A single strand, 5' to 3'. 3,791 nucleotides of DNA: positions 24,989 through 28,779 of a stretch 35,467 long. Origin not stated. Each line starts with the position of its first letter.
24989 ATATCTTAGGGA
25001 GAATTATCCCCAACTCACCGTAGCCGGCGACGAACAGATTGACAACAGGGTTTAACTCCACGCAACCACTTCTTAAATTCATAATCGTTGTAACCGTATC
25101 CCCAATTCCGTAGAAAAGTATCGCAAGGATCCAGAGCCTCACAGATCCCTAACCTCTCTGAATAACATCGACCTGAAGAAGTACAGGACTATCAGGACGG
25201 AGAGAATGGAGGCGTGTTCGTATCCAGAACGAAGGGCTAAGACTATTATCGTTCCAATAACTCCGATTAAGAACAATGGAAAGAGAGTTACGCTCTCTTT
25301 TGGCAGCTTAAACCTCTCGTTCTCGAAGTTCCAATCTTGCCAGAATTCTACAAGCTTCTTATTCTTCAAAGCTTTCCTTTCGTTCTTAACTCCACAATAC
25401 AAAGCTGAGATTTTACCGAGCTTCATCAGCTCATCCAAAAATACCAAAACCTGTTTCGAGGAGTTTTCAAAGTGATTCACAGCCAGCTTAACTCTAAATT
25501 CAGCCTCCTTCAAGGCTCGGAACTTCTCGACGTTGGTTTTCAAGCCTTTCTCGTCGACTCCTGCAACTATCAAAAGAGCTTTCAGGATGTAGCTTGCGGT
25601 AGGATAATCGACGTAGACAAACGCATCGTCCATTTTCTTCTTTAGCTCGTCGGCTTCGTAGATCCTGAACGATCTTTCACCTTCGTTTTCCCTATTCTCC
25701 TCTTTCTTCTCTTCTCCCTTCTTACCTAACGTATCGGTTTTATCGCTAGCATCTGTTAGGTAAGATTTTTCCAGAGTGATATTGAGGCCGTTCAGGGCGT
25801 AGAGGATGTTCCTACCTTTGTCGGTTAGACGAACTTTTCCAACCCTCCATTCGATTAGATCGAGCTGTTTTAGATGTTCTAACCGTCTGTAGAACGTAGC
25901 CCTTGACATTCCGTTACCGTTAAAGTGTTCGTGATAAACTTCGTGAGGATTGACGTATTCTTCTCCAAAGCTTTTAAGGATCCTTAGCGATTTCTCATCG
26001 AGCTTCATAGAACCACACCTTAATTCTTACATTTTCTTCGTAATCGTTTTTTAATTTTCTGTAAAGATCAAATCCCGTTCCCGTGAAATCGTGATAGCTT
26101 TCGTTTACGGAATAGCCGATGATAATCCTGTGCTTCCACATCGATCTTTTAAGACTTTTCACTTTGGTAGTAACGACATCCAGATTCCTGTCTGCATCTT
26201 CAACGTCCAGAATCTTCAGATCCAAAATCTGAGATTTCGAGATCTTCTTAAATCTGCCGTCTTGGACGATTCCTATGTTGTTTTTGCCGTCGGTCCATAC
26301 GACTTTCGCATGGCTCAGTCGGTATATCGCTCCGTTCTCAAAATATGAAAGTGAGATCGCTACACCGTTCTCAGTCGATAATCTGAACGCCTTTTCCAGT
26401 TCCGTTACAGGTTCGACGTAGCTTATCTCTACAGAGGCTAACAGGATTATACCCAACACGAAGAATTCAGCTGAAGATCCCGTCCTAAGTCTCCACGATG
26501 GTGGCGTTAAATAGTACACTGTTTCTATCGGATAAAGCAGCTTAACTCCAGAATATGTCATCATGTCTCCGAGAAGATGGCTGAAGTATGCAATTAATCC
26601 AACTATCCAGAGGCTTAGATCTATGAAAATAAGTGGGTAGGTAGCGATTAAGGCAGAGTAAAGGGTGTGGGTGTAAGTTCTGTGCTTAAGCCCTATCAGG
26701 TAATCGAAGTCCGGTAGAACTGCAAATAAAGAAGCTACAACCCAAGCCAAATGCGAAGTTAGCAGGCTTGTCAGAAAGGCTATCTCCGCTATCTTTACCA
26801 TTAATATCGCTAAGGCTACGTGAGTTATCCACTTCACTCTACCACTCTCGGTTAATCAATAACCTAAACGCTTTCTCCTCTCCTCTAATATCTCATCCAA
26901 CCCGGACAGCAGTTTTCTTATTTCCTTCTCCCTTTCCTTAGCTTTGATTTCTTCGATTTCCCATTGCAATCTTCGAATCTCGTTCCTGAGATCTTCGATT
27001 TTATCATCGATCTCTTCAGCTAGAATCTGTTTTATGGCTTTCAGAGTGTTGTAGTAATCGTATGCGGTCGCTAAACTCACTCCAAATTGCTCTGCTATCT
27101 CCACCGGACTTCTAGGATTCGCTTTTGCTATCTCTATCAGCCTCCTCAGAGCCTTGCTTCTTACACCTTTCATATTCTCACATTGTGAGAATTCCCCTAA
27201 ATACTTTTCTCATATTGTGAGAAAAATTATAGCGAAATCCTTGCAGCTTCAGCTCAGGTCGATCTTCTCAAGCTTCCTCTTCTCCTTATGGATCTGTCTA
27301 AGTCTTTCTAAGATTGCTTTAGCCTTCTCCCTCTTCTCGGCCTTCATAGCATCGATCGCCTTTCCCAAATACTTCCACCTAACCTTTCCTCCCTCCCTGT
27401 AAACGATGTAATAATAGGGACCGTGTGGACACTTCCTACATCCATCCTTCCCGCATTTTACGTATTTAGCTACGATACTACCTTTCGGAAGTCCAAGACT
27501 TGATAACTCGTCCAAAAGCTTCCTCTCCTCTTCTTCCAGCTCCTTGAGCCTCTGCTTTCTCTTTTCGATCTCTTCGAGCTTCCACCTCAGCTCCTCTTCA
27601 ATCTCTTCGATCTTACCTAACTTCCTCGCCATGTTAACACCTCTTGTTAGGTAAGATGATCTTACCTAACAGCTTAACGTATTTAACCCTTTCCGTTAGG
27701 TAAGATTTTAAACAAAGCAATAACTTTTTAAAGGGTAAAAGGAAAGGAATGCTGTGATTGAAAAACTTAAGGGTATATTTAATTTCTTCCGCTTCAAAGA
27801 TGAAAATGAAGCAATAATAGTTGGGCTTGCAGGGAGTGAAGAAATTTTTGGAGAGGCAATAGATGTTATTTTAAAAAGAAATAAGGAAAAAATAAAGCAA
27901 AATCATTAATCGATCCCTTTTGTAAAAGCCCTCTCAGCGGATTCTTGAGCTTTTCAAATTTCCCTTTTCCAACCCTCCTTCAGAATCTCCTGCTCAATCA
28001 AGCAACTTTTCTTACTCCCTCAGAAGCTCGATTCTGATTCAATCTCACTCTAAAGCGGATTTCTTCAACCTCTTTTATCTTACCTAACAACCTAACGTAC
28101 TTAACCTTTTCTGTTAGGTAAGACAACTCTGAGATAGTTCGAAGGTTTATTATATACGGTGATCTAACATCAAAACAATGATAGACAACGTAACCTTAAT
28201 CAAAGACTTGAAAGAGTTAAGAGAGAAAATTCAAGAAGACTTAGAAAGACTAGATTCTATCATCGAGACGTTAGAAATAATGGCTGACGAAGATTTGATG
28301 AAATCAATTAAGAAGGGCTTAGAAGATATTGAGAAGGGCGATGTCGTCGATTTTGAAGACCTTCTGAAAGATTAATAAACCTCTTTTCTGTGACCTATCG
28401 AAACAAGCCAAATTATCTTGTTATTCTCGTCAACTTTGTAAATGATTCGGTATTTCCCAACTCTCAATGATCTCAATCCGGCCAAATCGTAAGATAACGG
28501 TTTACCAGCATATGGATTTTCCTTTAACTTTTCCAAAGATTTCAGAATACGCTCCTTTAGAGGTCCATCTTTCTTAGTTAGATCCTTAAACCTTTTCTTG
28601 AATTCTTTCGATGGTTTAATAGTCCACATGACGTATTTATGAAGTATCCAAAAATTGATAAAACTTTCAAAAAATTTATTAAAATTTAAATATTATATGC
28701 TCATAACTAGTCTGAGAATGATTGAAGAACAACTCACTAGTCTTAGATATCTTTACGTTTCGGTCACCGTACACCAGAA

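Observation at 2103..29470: Dispersed 44-bp palindromic element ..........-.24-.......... in at least 8 copies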

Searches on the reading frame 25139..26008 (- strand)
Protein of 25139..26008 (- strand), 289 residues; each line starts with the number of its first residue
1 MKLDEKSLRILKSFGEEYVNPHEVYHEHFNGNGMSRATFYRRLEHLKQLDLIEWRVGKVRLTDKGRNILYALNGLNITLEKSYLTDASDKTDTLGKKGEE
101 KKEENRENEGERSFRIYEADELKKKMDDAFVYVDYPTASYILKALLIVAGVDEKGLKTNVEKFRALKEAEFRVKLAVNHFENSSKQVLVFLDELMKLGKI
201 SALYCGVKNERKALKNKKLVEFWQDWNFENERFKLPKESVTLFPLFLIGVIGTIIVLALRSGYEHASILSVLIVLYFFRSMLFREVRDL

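Call 9: search_protein_families(library=pfam, proteins=[window:25139-26008:-], max_evalue=0.01)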
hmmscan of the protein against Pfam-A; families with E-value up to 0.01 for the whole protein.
window:25139-26008:- (289 aa): 3 families
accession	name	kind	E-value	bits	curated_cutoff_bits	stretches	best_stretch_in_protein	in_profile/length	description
PF25213.1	HVO_A0261_N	-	0.00017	21.8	35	1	32-76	34-78/86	HVO_A0261 N-terminal domain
PF01475.25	FUR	-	0.00059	20.4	23.1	1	6-53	12-60/121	Ferric uptake regulator family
PF14947.12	HTH_45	-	0.0097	16.3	25.5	0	35-74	32-71/77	Winged helix-turn-helix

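Call 92: search_protein_families(library=padloc, proteins=[window:25139-26008:-], max_evalue=0.001)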
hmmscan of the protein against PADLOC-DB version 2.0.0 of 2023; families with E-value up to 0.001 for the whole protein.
window:25139-26008:- (289 aa): 2 families
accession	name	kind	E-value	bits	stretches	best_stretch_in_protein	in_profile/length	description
PDLC01858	CARF3--CARF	-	7.8e-06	23.9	1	1-66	140-201/204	-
PDLC01438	Csa3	-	0.0001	20.4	1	4-157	147-277/305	"CAS-I,CAS-II,CAS-III,CAS-IV,CAS-V,CAS-VI; associated_signaling"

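Call 93: search_protein_families(library=ncbifam, proteins=[window:25139-26008:-], max_evalue=0.001)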
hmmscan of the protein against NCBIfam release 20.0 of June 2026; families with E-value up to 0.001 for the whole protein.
window:25139-26008:- (289 aa): 0 families

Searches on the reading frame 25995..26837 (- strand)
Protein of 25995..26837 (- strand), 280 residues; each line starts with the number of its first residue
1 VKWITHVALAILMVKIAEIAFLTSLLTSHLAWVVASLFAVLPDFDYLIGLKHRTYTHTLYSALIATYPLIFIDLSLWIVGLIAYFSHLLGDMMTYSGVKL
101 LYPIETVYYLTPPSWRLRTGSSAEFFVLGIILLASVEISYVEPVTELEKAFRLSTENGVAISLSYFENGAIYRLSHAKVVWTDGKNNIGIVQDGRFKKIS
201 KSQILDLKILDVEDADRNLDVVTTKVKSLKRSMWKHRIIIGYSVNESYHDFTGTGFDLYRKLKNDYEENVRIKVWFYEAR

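Call 9: search_protein_families(library=pfam, proteins=[window:25995-26837:-], max_evalue=0.01)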
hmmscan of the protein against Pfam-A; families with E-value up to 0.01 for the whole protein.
window:25995-26837:- (280 aa): 1 family
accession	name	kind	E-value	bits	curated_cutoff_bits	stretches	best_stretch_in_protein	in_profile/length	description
PF04307.19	YdjM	-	1.3e-14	54.6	29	1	1-124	1-135/176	YdjM inner membrane protein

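Call 92: search_protein_families(library=padloc, proteins=[window:25995-26837:-], max_evalue=0.001)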
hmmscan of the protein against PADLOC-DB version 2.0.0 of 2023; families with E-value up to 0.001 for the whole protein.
window:25995-26837:- (280 aa): 0 families

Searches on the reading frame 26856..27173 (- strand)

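Call 9: search_protein_families(library=pfam, proteins=[window:26856-27173:-], max_evalue=0.01)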
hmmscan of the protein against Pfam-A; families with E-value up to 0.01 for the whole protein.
window:26856-27173:- (105 aa): 4 families
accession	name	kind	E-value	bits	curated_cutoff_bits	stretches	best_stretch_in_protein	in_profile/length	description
PF24033.1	DUF7342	-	1.4e-05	25.6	31.6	1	18-100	15-97/150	Family of unknown function (DUF7342)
PF12840.13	HTH_20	-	0.0042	17.5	27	0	9-38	10-36/51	Helix-turn-helix domain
PF08279.18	HTH_11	-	0.0043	17.3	25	0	15-47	8-42/55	HTH domain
PF09339.16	HTH_IclR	-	0.007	16.5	22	0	15-45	12-43/52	IclR helix-turn-helix domain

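Call 92: search_protein_families(library=padloc, proteins=[window:26856-27173:-], max_evalue=0.001)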
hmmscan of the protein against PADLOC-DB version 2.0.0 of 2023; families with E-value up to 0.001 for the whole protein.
window:26856-27173:- (105 aa): 0 families

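Call 93: search_protein_families(library=ncbifam, proteins=[window:26856-27173:-], max_evalue=0.001)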
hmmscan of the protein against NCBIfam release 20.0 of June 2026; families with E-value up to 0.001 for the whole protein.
window:26856-27173:- (105 aa): 0 families

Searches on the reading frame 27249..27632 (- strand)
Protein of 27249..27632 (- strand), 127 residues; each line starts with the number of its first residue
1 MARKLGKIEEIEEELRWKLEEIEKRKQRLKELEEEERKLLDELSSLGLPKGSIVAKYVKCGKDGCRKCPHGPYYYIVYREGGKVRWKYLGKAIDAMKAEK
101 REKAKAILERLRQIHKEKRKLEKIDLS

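Call 9: search_protein_families(library=pfam, proteins=[window:27249-27632:-], max_evalue=0.01)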
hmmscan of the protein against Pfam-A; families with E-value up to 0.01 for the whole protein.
window:27249-27632:- (127 aa): 2 families
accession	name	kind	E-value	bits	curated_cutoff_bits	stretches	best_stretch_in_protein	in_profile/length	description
PF20586.3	DUF6788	-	1.7e-10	41.4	27.2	1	30-119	2-97/103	Family of unknown function (DUF6788)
PF13851.11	GAS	-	0.0067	16.3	32.3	1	2-46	60-104/200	Growth-arrest specific micro-tubule binding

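Call 16: find_encoding_contigs(protein=window:27249-27632:-, flank=10000, max_places=6)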
Protein window:27249-27632:- (127 aa): 3 contigs read that carry it; 3 places shown.
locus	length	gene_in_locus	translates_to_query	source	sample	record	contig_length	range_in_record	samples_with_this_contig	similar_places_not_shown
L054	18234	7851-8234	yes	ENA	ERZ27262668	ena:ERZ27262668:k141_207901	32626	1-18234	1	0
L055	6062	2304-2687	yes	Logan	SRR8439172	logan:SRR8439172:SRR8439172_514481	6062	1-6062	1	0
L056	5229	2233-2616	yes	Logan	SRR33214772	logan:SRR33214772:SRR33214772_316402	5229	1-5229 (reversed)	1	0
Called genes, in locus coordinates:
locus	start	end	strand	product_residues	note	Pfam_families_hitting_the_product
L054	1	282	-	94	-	?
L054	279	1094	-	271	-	-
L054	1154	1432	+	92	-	-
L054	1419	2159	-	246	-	-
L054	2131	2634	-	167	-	-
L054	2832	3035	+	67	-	-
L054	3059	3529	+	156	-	-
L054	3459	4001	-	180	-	PF08350:FilR1_middle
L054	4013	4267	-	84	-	PF25213:HVO_A0261_N, PF14947:HTH_45 (weak)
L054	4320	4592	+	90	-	-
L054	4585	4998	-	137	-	PF01850:PIN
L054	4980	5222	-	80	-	PF04014:MazE_antitoxin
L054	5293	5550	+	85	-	-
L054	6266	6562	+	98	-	-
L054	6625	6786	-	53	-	-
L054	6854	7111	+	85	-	PF05016:ParE_toxin, PF15781:ParE-like_toxin (weak)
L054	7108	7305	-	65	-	-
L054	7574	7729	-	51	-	-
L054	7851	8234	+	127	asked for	PF20586:DUF6788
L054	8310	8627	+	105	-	PF24033:DUF7342 (weak)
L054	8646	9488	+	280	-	PF04307:YdjM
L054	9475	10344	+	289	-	-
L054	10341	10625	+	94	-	PF18902:DUF5658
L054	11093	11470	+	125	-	-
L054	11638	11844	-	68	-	PF09082:DUF1922 (weak)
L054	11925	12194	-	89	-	-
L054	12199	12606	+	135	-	-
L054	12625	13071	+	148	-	PF01878:EVE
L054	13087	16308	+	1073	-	-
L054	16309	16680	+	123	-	-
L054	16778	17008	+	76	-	PF04014:MazE_antitoxin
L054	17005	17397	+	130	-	PF01850:PIN, PF13470:PIN_3 (weak)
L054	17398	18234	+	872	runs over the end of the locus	PF01555:N6_N4_Mtase (faint), PF06634:DUF1156, PF02086:MethyltransfD12 (faint), PF03602:Cons_hypoth95 (faint)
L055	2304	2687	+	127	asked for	PF20586:DUF6788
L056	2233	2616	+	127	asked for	PF20586:DUF6788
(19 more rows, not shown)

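Call 92: search_protein_families(library=padloc, proteins=[window:27249-27632:-], max_evalue=0.001)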
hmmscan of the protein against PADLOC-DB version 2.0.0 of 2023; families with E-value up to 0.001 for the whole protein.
window:27249-27632:- (127 aa): 0 families

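Call 93: search_protein_families(library=ncbifam, proteins=[window:27249-27632:-], max_evalue=0.001)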
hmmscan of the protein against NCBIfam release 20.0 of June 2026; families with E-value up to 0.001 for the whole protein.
window:27249-27632:- (127 aa): 0 families

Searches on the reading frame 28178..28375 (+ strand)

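Call 9: search_protein_families(library=pfam, proteins=[window:28178-28375:+], max_evalue=0.01)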
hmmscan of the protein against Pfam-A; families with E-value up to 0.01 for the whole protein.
window:28178-28375:+ (65 aa): 0 families

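Call 93: search_protein_families(library=ncbifam, proteins=[window:28178-28375:+], max_evalue=0.001)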
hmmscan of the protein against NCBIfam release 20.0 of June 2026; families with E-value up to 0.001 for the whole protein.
window:28178-28375:+ (65 aa): 1 family
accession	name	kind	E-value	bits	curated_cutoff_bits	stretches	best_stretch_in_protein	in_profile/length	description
TIGR02898.1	spore_YhcN_YlaJ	subfamily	0.00033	21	99.75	1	11-57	96-142/158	YhcN/YlaJ family sporulation lipoprotein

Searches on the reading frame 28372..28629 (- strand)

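Call 9: search_protein_families(library=pfam, proteins=[window:28372-28629:-], max_evalue=0.01)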
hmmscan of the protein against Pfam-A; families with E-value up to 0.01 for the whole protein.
window:28372-28629:- (85 aa): 4 families
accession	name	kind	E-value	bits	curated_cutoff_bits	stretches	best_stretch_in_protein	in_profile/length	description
PF05016.21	ParE_toxin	-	2.4e-15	57.3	23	1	5-85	2-89/89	ParE toxin of type II toxin-antitoxin system, parDE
PF15781.12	ParE-like_toxin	-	1.4e-06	28.6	28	1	5-85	2-83/87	ParE-like toxin of type II bacterial toxin-antitoxin system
PF05973.20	Gp49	-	6.1e-05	23.4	23.9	1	16-76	2-68/90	Phage derived protein Gp49-like (DUF891)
PF15738.11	YafQ_toxin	-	0.0088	16.7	30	0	3-83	2-85/88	Bacterial toxin of type II toxin-antitoxin system, YafQ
